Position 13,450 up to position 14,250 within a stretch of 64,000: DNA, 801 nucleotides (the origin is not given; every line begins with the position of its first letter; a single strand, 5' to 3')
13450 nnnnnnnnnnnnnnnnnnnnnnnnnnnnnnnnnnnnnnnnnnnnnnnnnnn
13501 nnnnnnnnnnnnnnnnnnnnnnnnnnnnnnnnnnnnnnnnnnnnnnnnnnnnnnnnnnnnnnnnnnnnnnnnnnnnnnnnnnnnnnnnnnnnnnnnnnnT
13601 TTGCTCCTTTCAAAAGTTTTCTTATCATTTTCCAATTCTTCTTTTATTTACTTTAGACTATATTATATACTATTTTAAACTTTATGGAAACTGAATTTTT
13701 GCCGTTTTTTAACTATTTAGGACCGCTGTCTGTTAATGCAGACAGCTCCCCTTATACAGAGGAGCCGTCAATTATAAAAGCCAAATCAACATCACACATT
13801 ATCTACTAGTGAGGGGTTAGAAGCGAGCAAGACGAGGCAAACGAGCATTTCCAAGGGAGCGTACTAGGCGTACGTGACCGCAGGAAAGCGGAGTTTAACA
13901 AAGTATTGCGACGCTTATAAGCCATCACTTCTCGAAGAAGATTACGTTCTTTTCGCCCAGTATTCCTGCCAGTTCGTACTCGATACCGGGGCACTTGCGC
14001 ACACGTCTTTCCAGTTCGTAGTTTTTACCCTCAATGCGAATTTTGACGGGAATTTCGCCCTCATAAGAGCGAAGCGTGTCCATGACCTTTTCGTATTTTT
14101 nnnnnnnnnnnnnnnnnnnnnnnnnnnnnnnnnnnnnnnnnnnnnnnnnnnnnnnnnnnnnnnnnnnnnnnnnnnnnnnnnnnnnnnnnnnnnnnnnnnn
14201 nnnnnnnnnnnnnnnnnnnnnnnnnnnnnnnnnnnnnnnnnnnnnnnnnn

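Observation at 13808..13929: Three-member family of ~120-130-nt structured elements with compensatory stem changes and no family I can name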

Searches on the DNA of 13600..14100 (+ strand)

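Call 8: search_rna_families(source=window, start=13600, end=14100, threshold=evalue, max_evalue=10)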
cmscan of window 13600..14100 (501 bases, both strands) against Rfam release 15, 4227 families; matches with E-value up to 10: 2.
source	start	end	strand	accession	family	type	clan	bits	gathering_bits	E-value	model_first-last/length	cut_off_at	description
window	13660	13762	-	RF01441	S_pombe_snR46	Gene; snRNA; snoRNA; HACA-box;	CL00021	15.7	60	5.1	1-168/168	no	small nulceolar RNA snR46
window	13716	13793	-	RF01839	eeev_FSE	Cis-reg; frameshift_element;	-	14.2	80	4.5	1-73/73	no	eastern equine encephalitis ribosomal frameshift element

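Call 30: build_rna_model(alignment_id=A2)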
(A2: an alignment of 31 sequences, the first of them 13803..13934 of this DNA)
Model R1 built from alignment A2 (31 sequences, 140 columns); structure: RNAalifold consensus.
model positions 132; base pairs 34; branch points 0; effective number of sequences 2.15; information 0.59 bits per position. Calibrated on 0.2 Mb of random sequence (short: E-values are rough).
structure used (alignment columns):
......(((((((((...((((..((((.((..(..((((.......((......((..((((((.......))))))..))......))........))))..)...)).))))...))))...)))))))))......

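Call 31: search_with_rna_model(model_id=R1, source=window, max_evalue=1, filters=off)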
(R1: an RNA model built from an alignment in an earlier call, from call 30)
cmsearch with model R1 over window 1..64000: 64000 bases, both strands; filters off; matches with E-value up to 1: 5.
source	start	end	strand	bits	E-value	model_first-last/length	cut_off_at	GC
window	43309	43438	+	121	5.8e-29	1-132/132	no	0.48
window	13805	13933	+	118.2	3.1e-28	1-132/132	no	0.5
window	30490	30621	+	117.2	5.6e-28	1-132/132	no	0.47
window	30489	30620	-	12.9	0.48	1-132/132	no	0.46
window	9739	9781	+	12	0.84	1-132/132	no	0.42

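Call 33: search_with_rna_model(model_id=R1, sources=[window, L002, L003, L004, L005, L006, L007, L008, L009, L010, L011, L012, L013, L014, L015, L016, L017, L018, L019, L020, L021, L022, L023, L024, L025, L026, L027, L028, L029, L030, L031, L032, L033, L034, L035, L036, L037, L038, L039, L040, L041, L042, L043, L044, L045, L046, L047, L048, L049, L050, L051, L052, L053, L054, L055, L056, L057, L058, L059, L060, L061, L062, L063, L064, L065, L066, L067, L068, L069, L070, L071, L072, L073, L074, L075, L076, L077, L078, L079, L080, L081, L082, L083, L084, L085, L086, L087, L088, L089, L090, L091, L092, L093, L094, L095, L096, L097, L098, L099, L100], max_evalue=0.001, make_alignment=true)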
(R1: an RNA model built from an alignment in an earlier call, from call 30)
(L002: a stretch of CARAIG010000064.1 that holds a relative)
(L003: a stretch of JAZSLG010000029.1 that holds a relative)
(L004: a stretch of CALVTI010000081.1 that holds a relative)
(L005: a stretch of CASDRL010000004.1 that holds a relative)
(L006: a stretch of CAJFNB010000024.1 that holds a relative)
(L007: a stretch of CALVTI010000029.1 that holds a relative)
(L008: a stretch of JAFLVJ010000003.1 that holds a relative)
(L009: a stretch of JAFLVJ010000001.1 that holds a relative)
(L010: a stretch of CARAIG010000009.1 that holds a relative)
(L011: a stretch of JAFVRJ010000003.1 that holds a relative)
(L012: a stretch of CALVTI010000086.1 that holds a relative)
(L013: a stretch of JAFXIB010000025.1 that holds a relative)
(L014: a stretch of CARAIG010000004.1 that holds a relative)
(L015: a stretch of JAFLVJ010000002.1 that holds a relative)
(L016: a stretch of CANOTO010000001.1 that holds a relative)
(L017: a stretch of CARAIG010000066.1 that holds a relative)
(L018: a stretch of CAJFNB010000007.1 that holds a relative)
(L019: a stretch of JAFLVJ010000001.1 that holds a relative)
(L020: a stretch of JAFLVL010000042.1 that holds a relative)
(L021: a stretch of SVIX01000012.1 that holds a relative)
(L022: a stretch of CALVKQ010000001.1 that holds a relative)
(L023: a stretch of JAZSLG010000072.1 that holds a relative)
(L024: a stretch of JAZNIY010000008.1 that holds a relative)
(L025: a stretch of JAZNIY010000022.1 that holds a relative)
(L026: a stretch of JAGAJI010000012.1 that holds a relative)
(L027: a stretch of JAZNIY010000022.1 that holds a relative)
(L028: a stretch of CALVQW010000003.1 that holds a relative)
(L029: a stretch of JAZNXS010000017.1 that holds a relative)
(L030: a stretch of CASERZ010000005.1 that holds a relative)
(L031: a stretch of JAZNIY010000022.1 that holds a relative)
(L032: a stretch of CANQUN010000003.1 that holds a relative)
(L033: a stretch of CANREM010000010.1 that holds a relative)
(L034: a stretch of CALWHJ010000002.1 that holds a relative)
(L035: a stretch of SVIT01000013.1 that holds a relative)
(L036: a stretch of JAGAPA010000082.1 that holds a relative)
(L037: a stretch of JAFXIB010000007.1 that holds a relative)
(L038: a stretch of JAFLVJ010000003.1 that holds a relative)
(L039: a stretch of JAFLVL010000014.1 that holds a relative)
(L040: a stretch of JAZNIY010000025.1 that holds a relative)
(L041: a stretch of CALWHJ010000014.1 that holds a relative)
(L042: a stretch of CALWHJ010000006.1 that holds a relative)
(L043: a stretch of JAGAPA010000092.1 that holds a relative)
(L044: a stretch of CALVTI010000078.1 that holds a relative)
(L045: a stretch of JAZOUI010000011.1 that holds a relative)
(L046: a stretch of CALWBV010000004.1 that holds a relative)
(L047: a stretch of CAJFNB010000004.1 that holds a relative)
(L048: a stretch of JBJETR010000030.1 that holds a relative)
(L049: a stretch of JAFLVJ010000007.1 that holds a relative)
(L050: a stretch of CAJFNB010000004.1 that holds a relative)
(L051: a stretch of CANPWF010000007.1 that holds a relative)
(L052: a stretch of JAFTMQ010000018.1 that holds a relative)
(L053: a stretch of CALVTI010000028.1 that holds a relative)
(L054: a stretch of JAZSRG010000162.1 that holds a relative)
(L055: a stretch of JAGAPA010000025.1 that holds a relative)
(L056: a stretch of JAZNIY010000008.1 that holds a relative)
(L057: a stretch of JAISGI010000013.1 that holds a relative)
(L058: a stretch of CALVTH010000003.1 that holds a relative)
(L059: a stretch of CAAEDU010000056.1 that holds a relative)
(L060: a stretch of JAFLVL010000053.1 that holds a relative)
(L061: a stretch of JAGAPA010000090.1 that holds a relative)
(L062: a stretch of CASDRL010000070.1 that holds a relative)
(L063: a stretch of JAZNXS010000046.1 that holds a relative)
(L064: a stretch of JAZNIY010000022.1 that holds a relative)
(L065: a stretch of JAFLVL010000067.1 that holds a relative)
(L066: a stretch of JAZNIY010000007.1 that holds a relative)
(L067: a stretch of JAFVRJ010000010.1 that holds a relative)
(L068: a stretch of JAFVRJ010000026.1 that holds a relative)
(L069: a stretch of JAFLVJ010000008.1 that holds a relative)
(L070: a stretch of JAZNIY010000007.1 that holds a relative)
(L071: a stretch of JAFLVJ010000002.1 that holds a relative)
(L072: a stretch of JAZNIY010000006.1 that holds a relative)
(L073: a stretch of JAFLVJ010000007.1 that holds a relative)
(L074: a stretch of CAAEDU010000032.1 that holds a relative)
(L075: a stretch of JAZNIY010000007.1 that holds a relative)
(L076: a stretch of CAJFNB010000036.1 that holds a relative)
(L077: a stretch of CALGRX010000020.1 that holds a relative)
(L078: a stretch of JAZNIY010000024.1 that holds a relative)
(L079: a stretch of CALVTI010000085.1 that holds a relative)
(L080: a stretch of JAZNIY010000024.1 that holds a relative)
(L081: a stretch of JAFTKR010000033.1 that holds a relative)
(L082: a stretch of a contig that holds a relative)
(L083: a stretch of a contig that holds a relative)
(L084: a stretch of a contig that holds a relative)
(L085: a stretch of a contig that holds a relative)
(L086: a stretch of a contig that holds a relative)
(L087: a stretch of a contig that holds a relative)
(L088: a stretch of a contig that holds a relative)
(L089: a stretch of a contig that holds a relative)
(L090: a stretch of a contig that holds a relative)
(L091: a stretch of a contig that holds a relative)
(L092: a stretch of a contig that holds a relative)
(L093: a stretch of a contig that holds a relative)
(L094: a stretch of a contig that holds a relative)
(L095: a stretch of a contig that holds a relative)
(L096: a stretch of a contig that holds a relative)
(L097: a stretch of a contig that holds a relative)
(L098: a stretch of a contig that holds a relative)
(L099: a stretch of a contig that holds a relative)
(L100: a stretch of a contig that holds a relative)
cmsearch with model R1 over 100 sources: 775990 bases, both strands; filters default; matches with E-value up to 0.001: 158.
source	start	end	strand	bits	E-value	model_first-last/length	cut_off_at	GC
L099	5254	5385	+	136.8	5.7e-32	1-132/132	no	0.51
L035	4636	4767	-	136.6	6.3e-32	1-132/132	no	0.52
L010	6767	6898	+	135.8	1.1e-31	1-132/132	no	0.46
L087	678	809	+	134.9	1.8e-31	1-132/132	no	0.52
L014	6466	6597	-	132.3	8.3e-31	1-132/132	no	0.48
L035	4771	4902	-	128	1.1e-29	1-132/132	no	0.52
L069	4994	5125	-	127.5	1.5e-29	1-132/132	no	0.53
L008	5430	5560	+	127.3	1.7e-29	1-132/132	no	0.41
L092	7526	7657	+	127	2e-29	1-132/132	no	0.49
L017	1984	2115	+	125.3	5.5e-29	1-132/132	no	0.46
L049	5456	5586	-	122.8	2.3e-28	1-132/132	no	0.43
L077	4897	5028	+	121.5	5.2e-28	1-132/132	no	0.5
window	43309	43438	+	121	7.1e-28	1-132/132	no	0.48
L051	2938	3068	+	120.8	7.9e-28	1-132/132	no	0.55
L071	2754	2886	-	119.4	1.8e-27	1-132/132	no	0.5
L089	4435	4566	+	119.1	2.2e-27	1-132/132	no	0.52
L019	3415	3545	+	118.4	3.2e-27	1-132/132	no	0.47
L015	3741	3870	+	117.8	4.6e-27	1-132/132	no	0.45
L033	1049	1179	-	116.9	7.8e-27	1-132/132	no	0.51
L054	3114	3245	+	116.7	9e-27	1-132/132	no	0.38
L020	1752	1882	-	116.6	9.3e-27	1-132/132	no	0.47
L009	538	668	+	114.8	2.7e-26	1-132/132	no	0.45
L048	1910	2042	+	114.8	2.8e-26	1-132/132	no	0.53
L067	365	498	+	113.7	5.2e-26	1-132/132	no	0.43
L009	6964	7094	+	113.6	5.5e-26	1-132/132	no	0.46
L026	4705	4837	+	113.5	5.9e-26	1-132/132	no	0.51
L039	6304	6435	+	113.4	6.5e-26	1-132/132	no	0.5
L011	350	483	+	112.1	1.3e-25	1-132/132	no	0.43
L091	7525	7654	+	112.1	1.4e-25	1-132/132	no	0.55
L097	4983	5112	+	110.9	2.8e-25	1-132/132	no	0.48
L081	5075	5204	+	110.2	4.3e-25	1-132/132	no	0.51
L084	1983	2115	-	109.7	5.7e-25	1-132/132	no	0.41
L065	1498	1627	+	109.6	6e-25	1-132/132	no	0.45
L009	3965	4096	+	109.5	6.4e-25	1-132/132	no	0.45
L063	7112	7241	+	108.8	9.8e-25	1-132/132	no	0.49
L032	2987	3117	-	108.3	1.3e-24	1-132/132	no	0.52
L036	276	406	-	107.9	1.7e-24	1-132/132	no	0.42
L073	543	673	+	103.9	1.9e-23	1-132/132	no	0.51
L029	4566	4698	-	102.2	5.1e-23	1-132/132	no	0.44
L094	2628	2759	-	102.1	5.3e-23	1-132/132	no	0.49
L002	1691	1818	-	97.3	9.3e-22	1-132/132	no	0.48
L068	3744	3877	-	93.2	1.1e-20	1-132/132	no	0.51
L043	147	277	+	90.9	4.1e-20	1-132/132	no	0.44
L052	7370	7500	+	90.7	4.7e-20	1-132/132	no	0.51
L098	4620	4751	+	90.5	5.3e-20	1-132/132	no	0.45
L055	7563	7694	-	90.5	5.4e-20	1-132/132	no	0.48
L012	5676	5811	-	89.4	1e-19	1-132/132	no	0.6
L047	128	259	-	87.9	2.5e-19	1-132/132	no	0.52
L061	82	213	+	86.3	6.4e-19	1-132/132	no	0.44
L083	6138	6268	+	83.1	4.3e-18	1-132/132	no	0.52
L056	74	207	-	79.1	4.5e-17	1-132/132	no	0.44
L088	1059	1192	-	78.4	7e-17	1-132/132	no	0.44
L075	3148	3281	+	76.5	2.2e-16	1-132/132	no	0.46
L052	6378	6507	+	76.2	2.6e-16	1-132/132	no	0.52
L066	6099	6232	-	75.7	3.6e-16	1-132/132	no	0.45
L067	7806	7939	+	75.4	4.1e-16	1-132/132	no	0.37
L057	4466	4598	+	73.3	1.5e-15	1-132/132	no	0.47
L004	3966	4102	+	72.7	2.1e-15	1-132/132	no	0.58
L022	6804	6935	+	70.8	6.4e-15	1-132/132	no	0.51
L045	3822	3932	-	69.4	1.5e-14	1-132/132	no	0.46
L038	4711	4889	+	68.6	2.4e-14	1-132/132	no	0.57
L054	4416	4548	+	68.5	2.5e-14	1-132/132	no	0.42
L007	4532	4666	+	67.8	3.8e-14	1-132/132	no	0.59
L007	3879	4014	-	65.4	1.6e-13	1-132/132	no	0.57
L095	246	378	+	62.4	9.7e-13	1-132/132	no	0.56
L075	2872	3004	-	61.9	1.3e-12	1-132/132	no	0.4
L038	5710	5843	+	61.9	1.3e-12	1-132/132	no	0.5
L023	5153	5284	-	61.4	1.7e-12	1-132/132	no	0.43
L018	7171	7304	-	61.2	1.9e-12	1-132/132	no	0.56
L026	4572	4697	+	60.4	3.2e-12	1-132/132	no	0.5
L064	348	469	-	58.3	1.1e-11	1-132/132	no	0.34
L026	4435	4563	+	57.9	1.4e-11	1-132/132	no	0.5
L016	7389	7518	+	57.2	2.1e-11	1-132/132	no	0.55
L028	7411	7542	+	57.2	2.2e-11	1-132/132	no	0.56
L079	249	385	+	56.9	2.5e-11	1-132/132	no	0.58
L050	5233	5366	-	56.7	2.8e-11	1-132/132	no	0.56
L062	212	346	-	56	4.2e-11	1-132/132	no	0.56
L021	7528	7637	+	55.5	5.9e-11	1-132/132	no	0.45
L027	5503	5615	+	54.8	8.7e-11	1-132/132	no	0.4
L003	1586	1710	+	54.6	9.6e-11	1-132/132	no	0.43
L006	4085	4217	+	54.4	1.1e-10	1-132/132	no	0.56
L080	6149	6279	+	54.4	1.1e-10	1-132/132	no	0.34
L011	103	232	+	54.2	1.3e-10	1-132/132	no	0.42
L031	186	318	-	53.7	1.7e-10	1-132/132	no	0.44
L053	309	444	-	53.6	1.8e-10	1-132/132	no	0.54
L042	2425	2536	+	53.5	1.9e-10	1-132/132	no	0.46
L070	841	974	+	53.4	2e-10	1-132/132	no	0.39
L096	5304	5440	+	53.3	2.2e-10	1-132/132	no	0.5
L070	536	668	-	53.3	2.2e-10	1-132/132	no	0.39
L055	7704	7830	-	53.2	2.2e-10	1-132/132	no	0.47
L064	1477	1608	-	53.1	2.4e-10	1-132/132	no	0.41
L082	2416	2528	-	52.3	3.8e-10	1-132/132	no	0.41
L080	3912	4043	+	52.3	3.8e-10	1-132/132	no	0.45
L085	7129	7260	-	52.1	4.4e-10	1-132/132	no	0.54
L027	3628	3760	+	51.9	4.9e-10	1-132/132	no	0.48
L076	1131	1235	-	51.6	6e-10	28-132/132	5'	0.61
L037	5918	6049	-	51.5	6.4e-10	1-132/132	no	0.39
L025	4571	4702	+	51.3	6.9e-10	1-132/132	no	0.4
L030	1996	2131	-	50.9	8.9e-10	1-132/132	no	0.55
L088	4734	4846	+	50.2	1.4e-09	1-132/132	no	0.41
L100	4842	4955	+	49.5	2e-09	1-132/132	no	0.41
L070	3473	3601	-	49.3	2.3e-09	1-132/132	no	0.32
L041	6896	7031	+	49.3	2.3e-09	1-132/132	no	0.54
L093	5996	6101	+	49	2.7e-09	1-132/132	no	0.42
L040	5638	5763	-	48.1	4.7e-09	1-132/132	no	0.39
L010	870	997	+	47.4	7e-09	1-132/132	no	0.49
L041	6336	6471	-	47.3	7.6e-09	1-132/132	no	0.52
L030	2545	2680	+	47.1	8.6e-09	1-132/132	no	0.53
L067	7642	7773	+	47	8.9e-09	1-132/132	no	0.38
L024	6795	6923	-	47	9.1e-09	1-132/132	no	0.34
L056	6968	7101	+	45.6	2e-08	1-132/132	no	0.41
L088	4366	4491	-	45.6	2.1e-08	1-132/132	no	0.41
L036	2751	2843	-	45.2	2.7e-08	20-112/132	no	0.45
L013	1616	1738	+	44.4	4.2e-08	1-132/132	no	0.45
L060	322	454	-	44.4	4.3e-08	1-132/132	no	0.54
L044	11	126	-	44.3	4.4e-08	11-121/132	no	0.59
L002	1867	1979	-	44.3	4.4e-08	1-132/132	no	0.5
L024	7107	7220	-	44.2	4.8e-08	1-132/132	no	0.39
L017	6426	6531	+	44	5.3e-08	1-104/132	3'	0.55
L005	1884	1963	+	43.9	5.8e-08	28-104/132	no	0.57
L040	5864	5997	-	43.2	8.6e-08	1-132/132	no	0.41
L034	6054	6189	-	43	9.6e-08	1-132/132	no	0.55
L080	3753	3867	+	42.7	1.2e-07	1-132/132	no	0.44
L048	1488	1593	-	42.6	1.2e-07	1-132/132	no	0.51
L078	166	261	+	42.6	1.2e-07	1-114/132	3'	0.41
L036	433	564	-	42.5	1.3e-07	1-132/132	no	0.43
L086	6683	6816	+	41.7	2.1e-07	1-132/132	no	0.54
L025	4101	4232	-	41.4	2.6e-07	1-132/132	no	0.52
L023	1842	1963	-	39.4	8.5e-07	1-132/132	no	0.4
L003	1811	1932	+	39.3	8.6e-07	1-132/132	no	0.36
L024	4719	4851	-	39.3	8.7e-07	1-132/132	no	0.38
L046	3610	3721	-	38.9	1.1e-06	1-132/132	no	0.48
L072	1304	1435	+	38.8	1.2e-06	1-132/132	no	0.48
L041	6778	6888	+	38.6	1.3e-06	1-132/132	no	0.5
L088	1233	1364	-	38.5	1.4e-06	1-132/132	no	0.36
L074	1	107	+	37.7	2.3e-06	29-132/132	5'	0.57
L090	1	97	-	37.5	2.6e-06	1-96/132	3'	0.55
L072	81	196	+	35.8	6.9e-06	1-132/132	no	0.42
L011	1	91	+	35.4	8.8e-06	22-111/132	no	0.48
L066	6304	6425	-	34.7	1.4e-05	1-132/132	no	0.47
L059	1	107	+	34.4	1.6e-05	29-132/132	5'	0.56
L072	5892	6014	-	34.3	1.7e-05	1-132/132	no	0.41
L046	3759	3863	-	33.3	3.2e-05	1-132/132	no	0.49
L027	3402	3524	-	32.3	5.6e-05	1-132/132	no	0.45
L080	13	135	+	31.8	7.7e-05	1-132/132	no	0.37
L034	6202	6313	-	31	0.00012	1-132/132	no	0.54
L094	2789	2822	-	29.9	0.00024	49-82/132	no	0.56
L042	3699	3830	+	29.9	0.00024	1-132/132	no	0.45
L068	3915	3955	-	29.1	0.00039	45-84/132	no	0.56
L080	568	636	-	29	0.0004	32-100/132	no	0.38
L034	6833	6964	-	29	0.00041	1-132/132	no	0.46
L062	361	448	-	28.9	0.00043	23-109/132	no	0.56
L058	3213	3346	-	28.7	0.00047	1-132/132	no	0.52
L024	6960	7079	-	28.3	0.00061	1-132/132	no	0.38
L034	6448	6559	-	28.1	0.00067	1-132/132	no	0.52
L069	7933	8000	-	27.9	0.00076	13-132/132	5'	0.51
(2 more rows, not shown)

Alignment A5: 150 matches aligned to the model, 254 columns, each read 5' to 3' on its own strand. Consensus structure (alignment columns), stored with it:
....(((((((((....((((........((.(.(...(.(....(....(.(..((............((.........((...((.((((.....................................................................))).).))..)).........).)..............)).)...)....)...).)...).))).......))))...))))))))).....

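Call 70: search_with_rna_model(model_id=R1, source=L124, max_evalue=10, filters=off, show_alignments=2)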
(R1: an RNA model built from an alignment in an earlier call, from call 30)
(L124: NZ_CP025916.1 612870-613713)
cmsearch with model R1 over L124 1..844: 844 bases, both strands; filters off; matches with E-value up to 10: 9.
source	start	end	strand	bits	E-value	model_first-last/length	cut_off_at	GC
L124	370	477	+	23.1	1.5e-05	1-132/132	no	0.48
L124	316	348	-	7.3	0.18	1-132/132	no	0.52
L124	224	280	+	7.2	0.18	1-132/132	no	0.39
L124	317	349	+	6.3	0.32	1-132/132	no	0.52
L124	171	228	-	5.6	0.48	1-132/132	no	0.34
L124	126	154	-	3.8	1.4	1-132/132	no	0.21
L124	737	778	-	1.9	4.5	1-132/132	no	0.45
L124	127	155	+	1.6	5.3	1-132/132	no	0.21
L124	66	94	+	0.7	9.2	1-132/132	no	0.52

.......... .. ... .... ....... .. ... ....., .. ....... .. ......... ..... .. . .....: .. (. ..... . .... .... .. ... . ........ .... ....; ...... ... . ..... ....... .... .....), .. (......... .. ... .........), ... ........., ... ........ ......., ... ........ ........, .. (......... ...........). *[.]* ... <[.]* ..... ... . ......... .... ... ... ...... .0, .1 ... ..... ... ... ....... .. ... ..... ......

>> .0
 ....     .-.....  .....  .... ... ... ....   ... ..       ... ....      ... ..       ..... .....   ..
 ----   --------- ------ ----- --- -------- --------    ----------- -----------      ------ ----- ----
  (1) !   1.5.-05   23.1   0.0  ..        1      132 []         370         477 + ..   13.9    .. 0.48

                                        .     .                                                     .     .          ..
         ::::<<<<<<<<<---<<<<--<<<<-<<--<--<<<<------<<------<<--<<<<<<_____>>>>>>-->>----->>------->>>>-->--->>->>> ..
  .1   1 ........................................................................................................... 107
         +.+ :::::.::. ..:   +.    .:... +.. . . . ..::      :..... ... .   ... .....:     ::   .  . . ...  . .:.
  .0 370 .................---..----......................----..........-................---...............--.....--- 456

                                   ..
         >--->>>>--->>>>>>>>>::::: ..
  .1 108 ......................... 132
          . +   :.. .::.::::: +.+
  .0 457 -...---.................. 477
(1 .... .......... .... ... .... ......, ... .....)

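Call 96: search_with_rna_model(model_id=R1, sources=[L124, L125, L126, L127, L128, L129, L130, L131, L132, L133], max_evalue=1, filters=off)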
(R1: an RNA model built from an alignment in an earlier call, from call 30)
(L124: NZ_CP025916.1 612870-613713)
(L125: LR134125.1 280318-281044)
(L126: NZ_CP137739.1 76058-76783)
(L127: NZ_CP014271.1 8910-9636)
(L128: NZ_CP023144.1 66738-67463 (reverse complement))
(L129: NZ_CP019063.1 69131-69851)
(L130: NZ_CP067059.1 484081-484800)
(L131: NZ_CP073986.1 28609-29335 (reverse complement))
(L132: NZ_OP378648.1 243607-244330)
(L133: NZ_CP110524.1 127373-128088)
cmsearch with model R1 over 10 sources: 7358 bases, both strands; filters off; matches with E-value up to 1: 12.
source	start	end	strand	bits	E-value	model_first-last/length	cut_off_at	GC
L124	370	477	+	23.1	0.00013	1-132/132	no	0.48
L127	311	418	+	22.9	0.00014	1-132/132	no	0.48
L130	304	418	+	20.2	0.00073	1-132/132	no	0.56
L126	310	417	+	19.8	0.00094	1-132/132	no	0.49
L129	309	414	+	18.7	0.0018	1-132/132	no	0.49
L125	311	418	+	18.3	0.0022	1-132/132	no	0.51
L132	93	200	+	14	0.029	1-132/132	no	0.61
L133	301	409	+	13.6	0.036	1-132/132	no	0.53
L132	295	430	+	13.3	0.044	1-132/132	no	0.52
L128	299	430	+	9.4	0.43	1-132/132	no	0.52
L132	466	501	+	8.3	0.86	1-132/132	no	0.61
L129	249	288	-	8.3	0.87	1-132/132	no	0.4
